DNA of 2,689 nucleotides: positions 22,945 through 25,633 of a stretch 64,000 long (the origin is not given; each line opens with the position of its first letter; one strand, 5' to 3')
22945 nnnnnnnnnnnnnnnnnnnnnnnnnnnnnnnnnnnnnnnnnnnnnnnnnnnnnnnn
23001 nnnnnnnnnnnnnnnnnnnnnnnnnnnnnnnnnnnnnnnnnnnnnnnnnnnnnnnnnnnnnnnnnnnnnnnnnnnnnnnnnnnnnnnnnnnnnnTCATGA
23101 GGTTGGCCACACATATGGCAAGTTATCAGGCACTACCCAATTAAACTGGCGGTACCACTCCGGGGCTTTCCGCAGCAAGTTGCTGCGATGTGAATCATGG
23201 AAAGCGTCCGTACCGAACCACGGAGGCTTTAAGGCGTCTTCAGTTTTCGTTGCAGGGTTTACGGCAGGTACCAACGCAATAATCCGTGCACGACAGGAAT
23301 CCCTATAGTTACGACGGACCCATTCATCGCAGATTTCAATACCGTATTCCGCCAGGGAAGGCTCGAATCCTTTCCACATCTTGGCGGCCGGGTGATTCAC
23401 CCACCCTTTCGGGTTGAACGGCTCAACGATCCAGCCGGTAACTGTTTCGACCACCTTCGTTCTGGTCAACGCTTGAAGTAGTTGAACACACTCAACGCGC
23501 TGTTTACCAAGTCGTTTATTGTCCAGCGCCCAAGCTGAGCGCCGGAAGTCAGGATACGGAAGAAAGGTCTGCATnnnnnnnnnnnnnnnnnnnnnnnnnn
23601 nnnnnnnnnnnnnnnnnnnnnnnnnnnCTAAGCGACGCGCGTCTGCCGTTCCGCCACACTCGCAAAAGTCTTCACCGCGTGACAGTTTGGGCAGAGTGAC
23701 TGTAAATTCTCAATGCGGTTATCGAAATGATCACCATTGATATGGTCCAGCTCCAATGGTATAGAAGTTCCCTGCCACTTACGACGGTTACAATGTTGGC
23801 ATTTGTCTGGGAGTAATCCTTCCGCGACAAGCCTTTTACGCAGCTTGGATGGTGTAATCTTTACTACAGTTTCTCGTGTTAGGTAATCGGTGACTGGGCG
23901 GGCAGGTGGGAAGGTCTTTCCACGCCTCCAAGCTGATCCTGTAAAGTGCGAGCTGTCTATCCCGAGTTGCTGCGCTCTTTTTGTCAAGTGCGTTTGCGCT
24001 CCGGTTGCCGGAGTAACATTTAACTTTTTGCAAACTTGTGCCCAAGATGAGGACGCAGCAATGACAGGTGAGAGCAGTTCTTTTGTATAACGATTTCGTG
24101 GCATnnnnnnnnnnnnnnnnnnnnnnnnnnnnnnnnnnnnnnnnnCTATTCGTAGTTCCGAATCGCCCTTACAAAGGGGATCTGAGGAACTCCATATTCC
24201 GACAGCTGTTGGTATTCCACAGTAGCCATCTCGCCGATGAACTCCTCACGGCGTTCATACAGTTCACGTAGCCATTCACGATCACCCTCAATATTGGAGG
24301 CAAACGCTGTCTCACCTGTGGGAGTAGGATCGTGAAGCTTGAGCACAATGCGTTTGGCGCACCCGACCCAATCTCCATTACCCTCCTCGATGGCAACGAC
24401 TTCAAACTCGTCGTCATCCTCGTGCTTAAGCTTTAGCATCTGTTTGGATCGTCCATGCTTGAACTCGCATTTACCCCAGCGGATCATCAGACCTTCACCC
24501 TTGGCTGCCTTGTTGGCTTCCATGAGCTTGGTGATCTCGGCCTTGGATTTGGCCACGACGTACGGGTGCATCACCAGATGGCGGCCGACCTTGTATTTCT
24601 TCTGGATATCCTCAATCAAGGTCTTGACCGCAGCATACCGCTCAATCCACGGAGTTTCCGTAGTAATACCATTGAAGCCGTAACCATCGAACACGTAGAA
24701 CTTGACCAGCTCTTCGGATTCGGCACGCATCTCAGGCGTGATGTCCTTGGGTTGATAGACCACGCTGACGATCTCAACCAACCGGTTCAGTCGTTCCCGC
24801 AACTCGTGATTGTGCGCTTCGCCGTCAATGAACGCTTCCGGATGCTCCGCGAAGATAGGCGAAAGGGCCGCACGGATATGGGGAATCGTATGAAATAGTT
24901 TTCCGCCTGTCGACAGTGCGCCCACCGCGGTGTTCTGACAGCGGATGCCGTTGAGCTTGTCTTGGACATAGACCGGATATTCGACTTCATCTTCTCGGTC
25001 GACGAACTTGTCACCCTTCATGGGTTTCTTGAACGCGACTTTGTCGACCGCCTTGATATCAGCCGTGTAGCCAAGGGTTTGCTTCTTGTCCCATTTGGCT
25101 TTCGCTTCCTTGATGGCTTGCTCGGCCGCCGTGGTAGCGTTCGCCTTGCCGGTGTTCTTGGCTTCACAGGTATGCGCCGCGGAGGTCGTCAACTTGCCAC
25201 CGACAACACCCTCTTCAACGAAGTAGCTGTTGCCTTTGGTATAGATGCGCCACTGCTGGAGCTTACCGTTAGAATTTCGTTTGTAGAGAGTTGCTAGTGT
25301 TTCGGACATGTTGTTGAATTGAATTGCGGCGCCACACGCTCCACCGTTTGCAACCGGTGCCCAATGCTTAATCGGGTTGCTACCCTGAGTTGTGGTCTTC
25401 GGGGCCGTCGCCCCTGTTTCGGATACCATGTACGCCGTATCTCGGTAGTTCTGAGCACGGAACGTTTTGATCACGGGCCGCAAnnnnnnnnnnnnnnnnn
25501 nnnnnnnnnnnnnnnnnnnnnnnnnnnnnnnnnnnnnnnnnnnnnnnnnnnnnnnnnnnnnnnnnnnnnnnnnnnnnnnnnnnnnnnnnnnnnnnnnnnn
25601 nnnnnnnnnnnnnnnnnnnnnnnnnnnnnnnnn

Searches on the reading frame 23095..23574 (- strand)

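Call 13: search_protein_families(library=pfam, proteins=[window:23095-23574:-], max_evalue=0.01)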
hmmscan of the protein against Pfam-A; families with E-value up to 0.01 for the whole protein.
window:23095-23574:- (159 aa): 1 family
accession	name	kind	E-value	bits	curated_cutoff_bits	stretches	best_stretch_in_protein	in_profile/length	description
PF03013.19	Pyr_excise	-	2.2e-21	76.4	23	1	1-95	1-78/81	Pyrimidine dimer DNA glycosylase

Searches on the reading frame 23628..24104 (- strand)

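Call 13: search_protein_families(library=pfam, proteins=[window:23628-24104:-], max_evalue=0.01)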
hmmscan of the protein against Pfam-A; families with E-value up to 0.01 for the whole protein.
window:23628-24104:- (158 aa): 2 families
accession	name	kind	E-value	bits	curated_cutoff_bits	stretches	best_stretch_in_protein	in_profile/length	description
PF13392.12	HNH_3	-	0.00018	21.5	24.8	1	117-135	19-37/46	HNH endonuclease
PF01844.29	HNH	-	0.0012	19.4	21.4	1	102-145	1-44/47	HNH endonuclease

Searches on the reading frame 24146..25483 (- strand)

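Call 13: search_protein_families(library=pfam, proteins=[window:24146-25483:-], max_evalue=0.01)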
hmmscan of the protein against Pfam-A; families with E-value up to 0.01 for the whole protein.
window:24146-25483:- (445 aa): 1 family
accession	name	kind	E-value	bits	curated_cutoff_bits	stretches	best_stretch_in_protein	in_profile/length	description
PF01068.26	DNA_ligase_A_M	-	1.4e-08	35.1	26.2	1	171-353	22-204/204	ATP dependent DNA ligase domain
